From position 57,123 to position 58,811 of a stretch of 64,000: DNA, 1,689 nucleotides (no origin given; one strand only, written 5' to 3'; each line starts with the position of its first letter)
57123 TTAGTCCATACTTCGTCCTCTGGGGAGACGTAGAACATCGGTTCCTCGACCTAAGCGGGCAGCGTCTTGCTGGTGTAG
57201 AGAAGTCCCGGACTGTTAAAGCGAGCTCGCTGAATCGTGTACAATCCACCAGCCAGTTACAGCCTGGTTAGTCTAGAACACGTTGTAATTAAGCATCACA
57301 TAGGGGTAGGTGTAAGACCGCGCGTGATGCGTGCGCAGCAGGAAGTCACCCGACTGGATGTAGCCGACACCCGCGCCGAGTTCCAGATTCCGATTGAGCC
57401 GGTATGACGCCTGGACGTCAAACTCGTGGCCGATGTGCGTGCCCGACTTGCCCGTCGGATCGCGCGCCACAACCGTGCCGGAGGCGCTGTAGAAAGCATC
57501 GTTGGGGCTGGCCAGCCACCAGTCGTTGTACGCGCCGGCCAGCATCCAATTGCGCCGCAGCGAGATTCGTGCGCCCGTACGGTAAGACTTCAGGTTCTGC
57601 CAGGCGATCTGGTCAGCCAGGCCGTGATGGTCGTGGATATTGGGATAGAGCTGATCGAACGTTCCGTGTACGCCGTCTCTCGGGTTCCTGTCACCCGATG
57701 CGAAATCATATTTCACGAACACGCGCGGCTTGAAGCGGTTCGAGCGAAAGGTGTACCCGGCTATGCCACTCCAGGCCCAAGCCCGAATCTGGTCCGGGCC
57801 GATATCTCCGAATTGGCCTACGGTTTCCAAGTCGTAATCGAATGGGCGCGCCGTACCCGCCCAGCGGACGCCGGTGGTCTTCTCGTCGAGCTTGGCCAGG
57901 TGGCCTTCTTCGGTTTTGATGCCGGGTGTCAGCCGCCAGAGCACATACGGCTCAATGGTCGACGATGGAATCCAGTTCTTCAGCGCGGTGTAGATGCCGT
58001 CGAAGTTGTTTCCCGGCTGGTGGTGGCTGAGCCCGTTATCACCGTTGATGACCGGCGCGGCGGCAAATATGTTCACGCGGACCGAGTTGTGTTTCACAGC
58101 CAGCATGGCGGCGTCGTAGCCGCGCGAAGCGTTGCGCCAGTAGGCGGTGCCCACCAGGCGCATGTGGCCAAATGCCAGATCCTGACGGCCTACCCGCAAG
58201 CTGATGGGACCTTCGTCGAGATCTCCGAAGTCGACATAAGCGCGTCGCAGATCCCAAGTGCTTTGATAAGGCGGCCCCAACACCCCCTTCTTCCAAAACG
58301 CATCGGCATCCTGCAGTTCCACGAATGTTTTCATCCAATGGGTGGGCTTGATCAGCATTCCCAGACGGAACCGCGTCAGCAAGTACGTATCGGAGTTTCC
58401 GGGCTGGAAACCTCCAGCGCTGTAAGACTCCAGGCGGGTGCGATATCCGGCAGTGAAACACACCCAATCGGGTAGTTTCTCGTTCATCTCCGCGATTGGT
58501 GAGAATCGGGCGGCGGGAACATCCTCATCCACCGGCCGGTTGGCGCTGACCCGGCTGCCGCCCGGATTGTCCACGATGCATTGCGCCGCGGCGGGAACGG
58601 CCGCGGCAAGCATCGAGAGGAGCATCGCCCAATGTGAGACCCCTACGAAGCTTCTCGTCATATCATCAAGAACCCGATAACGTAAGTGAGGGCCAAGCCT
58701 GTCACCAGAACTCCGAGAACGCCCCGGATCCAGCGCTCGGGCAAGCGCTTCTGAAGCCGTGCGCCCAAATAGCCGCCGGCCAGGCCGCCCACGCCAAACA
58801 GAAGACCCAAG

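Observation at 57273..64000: dsrK-J-O-P-like electron-transfer module translationally chained to two putative sulfur-oxyanion exporters, a small membrane protein and an outer-membrane barrel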

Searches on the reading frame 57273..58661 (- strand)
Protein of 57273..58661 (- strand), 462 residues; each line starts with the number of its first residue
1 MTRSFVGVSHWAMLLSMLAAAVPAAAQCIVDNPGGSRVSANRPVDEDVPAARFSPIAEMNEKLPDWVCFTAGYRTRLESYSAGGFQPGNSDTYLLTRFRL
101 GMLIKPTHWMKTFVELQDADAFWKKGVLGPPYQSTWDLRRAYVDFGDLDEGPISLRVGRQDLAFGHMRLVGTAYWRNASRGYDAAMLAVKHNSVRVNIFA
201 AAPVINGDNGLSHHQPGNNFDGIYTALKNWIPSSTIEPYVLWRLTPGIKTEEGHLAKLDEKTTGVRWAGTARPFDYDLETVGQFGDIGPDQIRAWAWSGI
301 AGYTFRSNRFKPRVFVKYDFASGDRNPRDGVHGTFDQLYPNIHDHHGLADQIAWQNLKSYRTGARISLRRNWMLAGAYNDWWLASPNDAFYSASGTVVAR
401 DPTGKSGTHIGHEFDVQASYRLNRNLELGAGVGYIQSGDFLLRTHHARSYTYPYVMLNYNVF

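Call 4: search_protein_families(library=pfam, proteins=[window:57273-58661:-], max_evalue=0.01)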
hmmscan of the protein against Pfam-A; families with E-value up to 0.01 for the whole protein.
window:57273-58661:- (462 aa): 1 family
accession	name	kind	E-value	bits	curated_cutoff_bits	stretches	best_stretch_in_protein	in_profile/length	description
PF13372.12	Alginate_exp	-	7.2e-76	255.9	25.2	1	66-447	2-387/395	Alginate export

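Call 5: search_protein_families(library=ncbifam, proteins=[window:57273-58661:-], max_evalue=0.01)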
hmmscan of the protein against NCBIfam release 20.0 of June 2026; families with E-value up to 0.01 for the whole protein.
window:57273-58661:- (462 aa): 1 family
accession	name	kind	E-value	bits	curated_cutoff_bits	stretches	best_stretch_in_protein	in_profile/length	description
NF033921.0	por_somb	subfamily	0.0067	15.1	100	0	360-437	295-374/485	iron uptake porin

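Call 42: search_solved_structures(query=window:57273-58661:-, max_evalue=1)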
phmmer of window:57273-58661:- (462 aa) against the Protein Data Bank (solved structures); distinct sequences matched with E-value up to 1: 2.
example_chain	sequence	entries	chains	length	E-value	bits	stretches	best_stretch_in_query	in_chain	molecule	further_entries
5hno_A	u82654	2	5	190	0.93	11.6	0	389-440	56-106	ABC type transport system putative ATP binding protein | ABC transporter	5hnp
6sga_F6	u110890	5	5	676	0.98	11.5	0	97-144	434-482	mt-SAF6 | DUF4460 domain-containing protein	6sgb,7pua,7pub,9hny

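Call 71: find_homologous_proteins(query=window:57273-58661:-, max_evalue=1e-10)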
Query window:57273-58661:- (462 aa): 1120 proteins with E <= 1e-10 among 7160 candidates; the best 120 are listed.
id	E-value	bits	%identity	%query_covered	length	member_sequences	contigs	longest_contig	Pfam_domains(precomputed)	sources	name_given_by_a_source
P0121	0.0e+0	1095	100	100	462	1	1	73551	PF13372.13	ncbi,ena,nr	ncbi:MAG TPA: alginate export family protein [Bryobacteraceae bacterium]|nr:alginate export family p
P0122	1.1e-250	851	79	94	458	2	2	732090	PF13372.13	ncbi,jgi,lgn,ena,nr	ncbi:MAG TPA: alginate export family protein [Bryobacteraceae bacterium]|nr:alginate export family p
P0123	6.7e-244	828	76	98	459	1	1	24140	PF13372.13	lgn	-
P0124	1.9e-241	820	75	98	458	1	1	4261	PF13372.13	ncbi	-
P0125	2.5e-240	817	75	98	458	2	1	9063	PF13372.13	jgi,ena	-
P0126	9.2e-240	815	75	97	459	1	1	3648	PF13372.13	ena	-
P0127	2.5e-237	807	73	98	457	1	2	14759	PF13372.13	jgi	jgi:hypothetical protein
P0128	1.4e-235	801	73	100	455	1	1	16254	PF13372.13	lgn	-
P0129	4.5e-230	783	71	98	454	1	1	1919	PF13372.13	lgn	-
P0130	1.3e-229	781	72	97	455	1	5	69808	PF13372.13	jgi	jgi:hypothetical protein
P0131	1.2e-228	778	73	94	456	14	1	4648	PF13372.13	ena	-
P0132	7.2e-228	776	71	97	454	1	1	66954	PF13372.13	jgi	jgi:hypothetical protein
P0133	1.5e-227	775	72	94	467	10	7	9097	PF13372.13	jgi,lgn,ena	jgi:hypothetical protein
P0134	2.9e-226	770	70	97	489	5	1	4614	PF13372.13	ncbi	-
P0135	2.9e-226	770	71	96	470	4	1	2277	PF13372.13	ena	-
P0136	5.8e-226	769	73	94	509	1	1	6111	PF13372.13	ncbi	-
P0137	3.7e-225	767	72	94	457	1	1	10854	PF13372.13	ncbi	-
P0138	3.5e-223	760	71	95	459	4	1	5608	PF13372.13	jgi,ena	-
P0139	1.0e-222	759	69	98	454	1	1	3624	PF13372.13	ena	-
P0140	1.5e-222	758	71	96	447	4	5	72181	PF13372.13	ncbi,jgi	ncbi:MAG: alginate export family protein [Bryobacteraceae bacterium]|jgi:hypothetical protein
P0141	3.2e-221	754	71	95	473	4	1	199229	PF13372.13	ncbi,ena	-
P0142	3.3e-221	754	69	98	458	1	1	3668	PF13372.13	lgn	-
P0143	1.8e-219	748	69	98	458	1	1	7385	PF13372.13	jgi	jgi:hypothetical protein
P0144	1.1e-218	745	71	94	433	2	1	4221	PF13372.13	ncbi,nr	ncbi:MAG: alginate export family protein, partial [Acidobacteriia bacterium]|nr:alginate export fami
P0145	4.1e-218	743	70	94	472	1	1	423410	PF13372.13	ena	-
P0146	9.8e-218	742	68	97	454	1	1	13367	PF13372.13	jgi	jgi:hypothetical protein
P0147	1.3e-217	742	69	94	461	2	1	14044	PF13372.13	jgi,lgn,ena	-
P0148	1.4e-217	742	67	100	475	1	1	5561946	PF13372.13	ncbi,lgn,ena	-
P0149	2.1e-217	741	70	97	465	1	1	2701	PF13372.13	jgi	jgi:hypothetical protein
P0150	4.3e-217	740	68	97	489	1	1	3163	PF13372.13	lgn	-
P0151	6.8e-217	739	71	95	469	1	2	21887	PF13372.13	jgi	jgi:hypothetical protein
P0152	2.7e-215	734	68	97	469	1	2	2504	PF13372.13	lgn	-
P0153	3.3e-215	734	69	94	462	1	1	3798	PF13372.13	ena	-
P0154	4.3e-215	733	65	97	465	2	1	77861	PF13372.13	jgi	jgi:Alginate export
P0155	2.1e-214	731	71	94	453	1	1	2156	PF13372.13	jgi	jgi:hypothetical protein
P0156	3.8e-214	730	67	98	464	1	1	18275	PF13372.13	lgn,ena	-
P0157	8.5e-214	729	69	96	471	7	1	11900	PF13372.13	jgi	-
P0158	1.5e-213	728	69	96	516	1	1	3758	PF13372.13,PF01925.26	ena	-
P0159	6.3e-213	726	66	94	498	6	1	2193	PF13372.13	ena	-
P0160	8.3e-213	726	68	96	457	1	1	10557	PF13372.13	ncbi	-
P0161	1.3e-212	725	68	94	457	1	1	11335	PF13372.13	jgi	jgi:hypothetical protein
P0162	1.7e-212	725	68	97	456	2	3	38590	PF13372.13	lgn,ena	-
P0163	1.8e-212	725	67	98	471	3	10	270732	PF13372.13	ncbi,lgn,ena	ncbi:MAG: alginate export family protein [Bryobacteraceae bacterium]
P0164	4.3e-212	724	64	100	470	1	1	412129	PF13372.13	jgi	jgi:hypothetical protein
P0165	2.0e-211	721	67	94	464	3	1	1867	PF13372.13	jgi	jgi:hypothetical protein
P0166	2.4e-211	721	68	97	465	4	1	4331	PF13372.13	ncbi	-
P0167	1.1e-210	719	68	97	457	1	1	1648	PF13372.13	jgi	jgi:hypothetical protein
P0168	2.8e-210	718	66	97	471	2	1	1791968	PF13372.13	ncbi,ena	-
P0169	7.5e-210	716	67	98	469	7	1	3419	PF13372.13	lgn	-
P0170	3.8e-209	714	68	95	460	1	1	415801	PF13372.13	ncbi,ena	-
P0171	6.7e-209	713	66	98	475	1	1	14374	PF13372.13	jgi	jgi:hypothetical protein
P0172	7.6e-209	713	67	99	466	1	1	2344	PF13372.13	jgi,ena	-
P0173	2.6e-208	711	66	99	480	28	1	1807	PF13372.13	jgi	jgi:hypothetical protein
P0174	3.2e-208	711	69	94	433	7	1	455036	PF13372.13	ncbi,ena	-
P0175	3.1e-206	704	67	95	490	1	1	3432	PF13372.13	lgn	-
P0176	9.4e-206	703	63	100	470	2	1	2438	PF13372.13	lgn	-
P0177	2.8e-204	698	66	94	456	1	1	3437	PF13372.13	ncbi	-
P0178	9.8e-204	696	65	98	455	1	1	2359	PF13372.13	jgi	jgi:hypothetical protein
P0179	1.0e-203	696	66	94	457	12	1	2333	PF13372.13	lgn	-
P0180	1.6e-203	695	65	94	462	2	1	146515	PF13372.13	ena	-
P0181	1.5e-201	689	66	95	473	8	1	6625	PF13372.13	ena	-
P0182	1.1e-200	686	64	96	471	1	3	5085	PF13372.13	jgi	jgi:hypothetical protein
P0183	3.4e-200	684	62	97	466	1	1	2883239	PF13372.13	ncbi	-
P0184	1.1e-199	683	66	92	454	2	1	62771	PF13372.13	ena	-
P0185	2.3e-199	682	64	97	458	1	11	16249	PF13372.13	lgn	-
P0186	1.7e-198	679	65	95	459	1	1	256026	PF13372.13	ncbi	-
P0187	4.1e-198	677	63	97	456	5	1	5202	PF13372.13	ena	-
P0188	4.1e-197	674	62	97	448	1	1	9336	PF13372.13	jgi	jgi:hypothetical protein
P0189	8.2e-196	670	62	97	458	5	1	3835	PF13372.13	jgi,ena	-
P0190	4.5e-194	664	66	93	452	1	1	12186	PF13372.13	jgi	jgi:hypothetical protein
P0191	9.1e-194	663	65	92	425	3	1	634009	PF13372.13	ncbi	-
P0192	1.1e-193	663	62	97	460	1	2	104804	PF13372.13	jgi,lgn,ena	-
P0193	5.0e-192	657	64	94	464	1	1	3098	PF13372.13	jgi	jgi:hypothetical protein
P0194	8.4e-192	657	61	97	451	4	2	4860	PF13372.13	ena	-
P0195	1.1e-191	656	62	98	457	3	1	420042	PF13372.13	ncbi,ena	-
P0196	2.5e-190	652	60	98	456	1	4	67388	PF13372.13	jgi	jgi:hypothetical protein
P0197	4.6e-190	651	61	97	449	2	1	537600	PF13372.13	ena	-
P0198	7.0e-190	650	62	97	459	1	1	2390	PF13372.13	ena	-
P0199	1.7e-189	649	62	97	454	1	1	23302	PF13372.13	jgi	jgi:hypothetical protein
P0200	1.7e-188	646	60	97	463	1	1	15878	PF13372.13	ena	-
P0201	3.7e-188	645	60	95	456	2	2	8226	PF13372.13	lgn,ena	-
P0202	2.2e-187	642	60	98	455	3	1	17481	PF13372.13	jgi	jgi:hypothetical protein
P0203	6.0e-187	641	62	95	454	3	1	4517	PF13372.13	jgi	-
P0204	8.7e-187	640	61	97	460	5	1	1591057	PF13372.13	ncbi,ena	-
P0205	4.4e-186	638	60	97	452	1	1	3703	PF13372.13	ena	-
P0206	1.3e-185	636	64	95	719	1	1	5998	PF13372.13,PF01925.26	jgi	-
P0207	1.4e-185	636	61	96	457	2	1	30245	PF13372.13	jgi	jgi:hypothetical protein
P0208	2.8e-185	635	61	98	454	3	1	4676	PF13372.13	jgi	-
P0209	1.7e-183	629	61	95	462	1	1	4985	PF13372.13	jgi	jgi:hypothetical protein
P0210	2.1e-183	629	60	97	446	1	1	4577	PF13372.13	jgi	jgi:hypothetical protein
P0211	5.8e-183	627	60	97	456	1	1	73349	PF13372.13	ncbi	ncbi:MAG: alginate export family protein [Candidatus Solibacter sp.]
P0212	6.4e-183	627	59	97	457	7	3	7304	PF13372.13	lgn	-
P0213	6.9e-183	627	61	95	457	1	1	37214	PF13372.13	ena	-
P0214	8.4e-183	627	62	94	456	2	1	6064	PF13372.13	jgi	jgi:hypothetical protein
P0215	2.4e-182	625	64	91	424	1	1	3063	PF13372.13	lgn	-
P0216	1.6e-181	623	60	97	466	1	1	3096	PF13372.13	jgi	jgi:hypothetical protein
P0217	3.0e-181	622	56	100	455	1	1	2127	PF13372.13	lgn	-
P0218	3.2e-181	622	58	98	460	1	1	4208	PF13372.13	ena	-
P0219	1.3e-180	620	59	96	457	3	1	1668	PF13372.13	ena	-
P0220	2.1e-180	619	59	95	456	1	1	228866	PF13372.13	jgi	jgi:hypothetical protein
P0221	4.4e-179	615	59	94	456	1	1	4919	PF13372.13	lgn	-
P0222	3.3e-178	612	59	97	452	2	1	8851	PF13372.13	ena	-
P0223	5.6e-178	611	60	97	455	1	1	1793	PF13372.13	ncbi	-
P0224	5.9e-178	611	58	97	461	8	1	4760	PF13372.13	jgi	-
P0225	7.8e-178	611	58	97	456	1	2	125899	PF13372.13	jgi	jgi:hypothetical protein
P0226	2.0e-177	609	59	98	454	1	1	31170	PF13372.13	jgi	jgi:hypothetical protein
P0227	3.4e-177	608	60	94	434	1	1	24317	PF13372.13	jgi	jgi:hypothetical protein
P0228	4.1e-177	608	60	95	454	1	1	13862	PF13372.13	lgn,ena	-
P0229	5.9e-177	608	58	95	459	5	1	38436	PF13372.13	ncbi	ncbi:MAG TPA: alginate export family protein [Bryobacteraceae bacterium]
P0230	2.1e-176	606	60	97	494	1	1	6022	PF13372.13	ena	-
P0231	6.5e-176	604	59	97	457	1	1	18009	PF13372.13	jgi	jgi:hypothetical protein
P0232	8.0e-176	604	57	97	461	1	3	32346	PF13372.13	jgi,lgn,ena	-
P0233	2.8e-175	602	58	97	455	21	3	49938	PF13372.13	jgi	-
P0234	3.3e-175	602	60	94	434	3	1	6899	PF13372.13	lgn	-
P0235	4.0e-175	602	58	95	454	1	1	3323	PF13372.13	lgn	-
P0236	4.2e-175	602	59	94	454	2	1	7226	PF13372.13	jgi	jgi:hypothetical protein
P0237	5.4e-175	601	59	97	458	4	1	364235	PF13372.13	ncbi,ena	-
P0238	3.7e-174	598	58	97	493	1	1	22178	PF13372.13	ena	-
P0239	1.2e-173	597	57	97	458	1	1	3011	PF13372.13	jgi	jgi:hypothetical protein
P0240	4.9e-173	595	60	95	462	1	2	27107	PF13372.13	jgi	jgi:hypothetical protein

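Call 72: find_encoding_contigs(protein=P0122, flank=8000, max_places=1)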
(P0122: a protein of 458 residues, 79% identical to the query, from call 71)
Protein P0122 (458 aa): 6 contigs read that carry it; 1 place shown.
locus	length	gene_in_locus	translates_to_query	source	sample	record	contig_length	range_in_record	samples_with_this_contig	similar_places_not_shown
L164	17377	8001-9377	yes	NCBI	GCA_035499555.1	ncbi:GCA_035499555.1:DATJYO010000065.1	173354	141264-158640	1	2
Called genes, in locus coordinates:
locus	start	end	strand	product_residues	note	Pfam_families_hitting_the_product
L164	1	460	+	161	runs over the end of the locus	PF14361:RsbRD_N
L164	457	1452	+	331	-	PF02665:Nitrate_red_gam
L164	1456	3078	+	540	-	PF12838:Fer4_7 (faint), PF13237:Fer4_10 (faint), PF13183:Fer4_8, PF13534:Fer4_17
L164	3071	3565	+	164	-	-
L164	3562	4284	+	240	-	PF13247:Fer4_11, PF12838:Fer4_7 (weak), PF13237:Fer4_10 (weak), PF00037:Fer4 (weak), PF12837:Fer4_6 (weak), PF13237:Fer4_10 (weak), PF12838:Fer4_7 (weak), PF13187:Fer4_9 (weak), +1 more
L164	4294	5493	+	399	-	PF03916:NrfD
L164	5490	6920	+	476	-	PF03601:Cons_hypoth698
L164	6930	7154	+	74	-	-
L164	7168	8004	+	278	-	PF01925:TauE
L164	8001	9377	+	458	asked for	PF13372:Alginate_exp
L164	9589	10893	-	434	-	PF00672:HAMP, PF00512:HisKA, PF02518:HATPase_c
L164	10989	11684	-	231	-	PF00072:Response_reg, PF00486:Trans_reg_C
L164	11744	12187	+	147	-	-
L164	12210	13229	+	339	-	PF23381:Beta-prop_IFT122_1st (faint), PF25174:Beta-prop_THOC3, PF23414:Beta-prop_EML_2 (weak)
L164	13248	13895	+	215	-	-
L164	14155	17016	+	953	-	PF15902:Sortilin-Vps10 (faint), PF14870:PSII_BNR (faint), PF02012:BNR (faint), PF01833:TIG (faint)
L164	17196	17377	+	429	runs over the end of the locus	-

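Call 73: find_encoding_contigs(protein=P0148, flank=8000, max_places=1)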
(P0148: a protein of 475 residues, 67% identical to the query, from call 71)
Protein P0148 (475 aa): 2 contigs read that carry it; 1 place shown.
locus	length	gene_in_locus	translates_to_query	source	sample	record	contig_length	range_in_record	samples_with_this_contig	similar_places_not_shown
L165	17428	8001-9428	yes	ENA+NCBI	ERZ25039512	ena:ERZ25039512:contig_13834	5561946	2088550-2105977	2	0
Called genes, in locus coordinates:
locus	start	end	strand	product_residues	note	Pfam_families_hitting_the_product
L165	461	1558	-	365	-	PF12876:Cellulase-like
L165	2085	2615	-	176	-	-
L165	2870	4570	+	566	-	PF00486:Trans_reg_C, PF14559:TPR_19 (faint), PF07719:TPR_2 (faint), PF13414:TPR_11 (faint), PF13431:TPR_17 (faint), PF13181:TPR_8 (faint), PF13432:TPR_16 (weak)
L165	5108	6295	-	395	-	PF14319:Zn_Tnp_IS91, PF04986:Y2_Tnp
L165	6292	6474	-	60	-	PF00589:Phage_integrase (weak)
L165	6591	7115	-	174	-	PF13495:Phage_int_SAM_4, PF00589:Phage_integrase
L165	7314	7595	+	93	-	-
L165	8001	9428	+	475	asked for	PF13372:Alginate_exp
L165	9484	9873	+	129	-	PF03625:DUF302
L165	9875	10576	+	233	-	PF00149:Metallophos, PF12850:Metallophos_2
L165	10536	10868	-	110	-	PF00850:Hist_deacetyl (weak)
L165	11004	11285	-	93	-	PF00037:Fer4 (weak), PF12797:Fer4_2 (weak), PF12837:Fer4_6 (weak), PF13237:Fer4_10 (weak), PF14697:Fer4_21 (weak), PF12800:Fer4_4 (faint), PF12838:Fer4_7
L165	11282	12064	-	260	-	PF00590:TP_methylase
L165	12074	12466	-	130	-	PF00072:Response_reg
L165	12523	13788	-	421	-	PF14306:PUA_2, PF01747:ATP-sulfurylase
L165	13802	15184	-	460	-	PF01656:CbiA, PF13500:AAA_26, PF07685:GATase_3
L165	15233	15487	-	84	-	-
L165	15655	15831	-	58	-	-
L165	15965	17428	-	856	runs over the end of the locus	PF01326:PPDK_N, PF00391:PEP-utilizers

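Call 74: find_encoding_contigs(protein=P0183, flank=8000, max_places=1)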
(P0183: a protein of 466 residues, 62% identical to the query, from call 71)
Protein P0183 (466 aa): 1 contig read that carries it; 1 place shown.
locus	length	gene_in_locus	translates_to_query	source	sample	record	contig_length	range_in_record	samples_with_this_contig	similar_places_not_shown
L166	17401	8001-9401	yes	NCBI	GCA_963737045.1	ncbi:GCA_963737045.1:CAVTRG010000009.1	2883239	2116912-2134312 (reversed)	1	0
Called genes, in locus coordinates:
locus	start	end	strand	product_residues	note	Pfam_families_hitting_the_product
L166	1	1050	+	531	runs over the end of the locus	-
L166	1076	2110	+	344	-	PF01408:GFO_IDH_MocA, PF22725:GFO_IDH_MocA_C3, PF02894:GFO_IDH_MocA_C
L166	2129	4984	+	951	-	PF03445:DUF294 (faint), PF03710:GlnE, PF08335:GlnD_UR_UTase, PF10335:DUF294_C (faint), PF03710:GlnE, PF08335:GlnD_UR_UTase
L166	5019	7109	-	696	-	PF00009:GTP_EFTU, PF01926:MMR_HSR1 (weak), PF22042:EF-G_D2, PF03144:GTP_EFTU_D2 (weak), PF14492:EFG_III, PF03764:EFG_IV, PF00679:EFG_C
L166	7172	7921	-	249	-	PF24481:CT398_CC, PF02591:Zn_ribbon_9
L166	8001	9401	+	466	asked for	PF13372:Alginate_exp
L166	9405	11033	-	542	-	PF03023:MurJ, PF01554:MatE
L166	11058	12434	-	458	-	PF01546:Peptidase_M20, PF07687:M20_dimer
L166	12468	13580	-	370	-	PF00561:Abhydrolase_1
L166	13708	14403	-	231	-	-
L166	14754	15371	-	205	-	PF27126:NmeDI_C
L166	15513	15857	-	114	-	-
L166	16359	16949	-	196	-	PF08241:Methyltransf_11 (weak), PF08242:Methyltransf_12 (weak), PF13649:Methyltransf_25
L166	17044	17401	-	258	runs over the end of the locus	PF14023:Bestrophin-like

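Call 75: find_encoding_contigs(protein=P0204, flank=8000, max_places=1)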
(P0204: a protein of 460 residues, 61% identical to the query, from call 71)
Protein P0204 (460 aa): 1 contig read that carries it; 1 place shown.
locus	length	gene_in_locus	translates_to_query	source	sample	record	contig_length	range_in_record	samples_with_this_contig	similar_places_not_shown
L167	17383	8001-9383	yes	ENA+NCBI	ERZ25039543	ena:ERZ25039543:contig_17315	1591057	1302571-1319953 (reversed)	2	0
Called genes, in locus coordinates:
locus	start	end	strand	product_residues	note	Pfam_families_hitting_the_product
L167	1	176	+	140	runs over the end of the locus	PF01592:NifU_N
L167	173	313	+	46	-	-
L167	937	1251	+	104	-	-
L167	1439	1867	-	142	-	PF10712:NAD-GH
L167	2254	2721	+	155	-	PF00012:HSP70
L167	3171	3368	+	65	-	PF01632:Ribosomal_L35p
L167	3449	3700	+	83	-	PF00453:Ribosomal_L20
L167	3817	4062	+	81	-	PF06005:ZapB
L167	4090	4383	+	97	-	PF05164:ZapA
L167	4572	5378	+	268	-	PF01925:TauE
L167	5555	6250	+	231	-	PF01507:PAPS_reduct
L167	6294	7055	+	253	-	-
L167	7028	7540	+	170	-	PF22594:GTP-eEF1A_C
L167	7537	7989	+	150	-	-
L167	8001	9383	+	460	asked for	PF13372:Alginate_exp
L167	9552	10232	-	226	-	PF00494:SQS_PSY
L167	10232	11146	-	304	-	PF00494:SQS_PSY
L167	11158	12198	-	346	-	PF08240:ADH_N, PF16912:Glu_dehyd_C (weak), PF00107:ADH_zinc_N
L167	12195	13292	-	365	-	PF08240:ADH_N, PF16912:Glu_dehyd_C (weak), PF00107:ADH_zinc_N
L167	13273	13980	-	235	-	PF01048:PNP_UDP_1 (weak)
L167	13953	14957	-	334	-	PF04321:RmlD_sub_bind (weak), PF05368:NmrA, PF01073:3Beta_HSD, PF01370:Epimerase, PF02719:Polysacc_synt_2, PF13460:NAD_binding_10, PF16363:GDP_Man_Dehyd, PF07993:NAD_binding_4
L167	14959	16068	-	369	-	PF04055:Radical_SAM, PF11946:DUF3463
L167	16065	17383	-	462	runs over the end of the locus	PF13249:SQHop_cyclase_N, PF13243:SQHop_cyclase_C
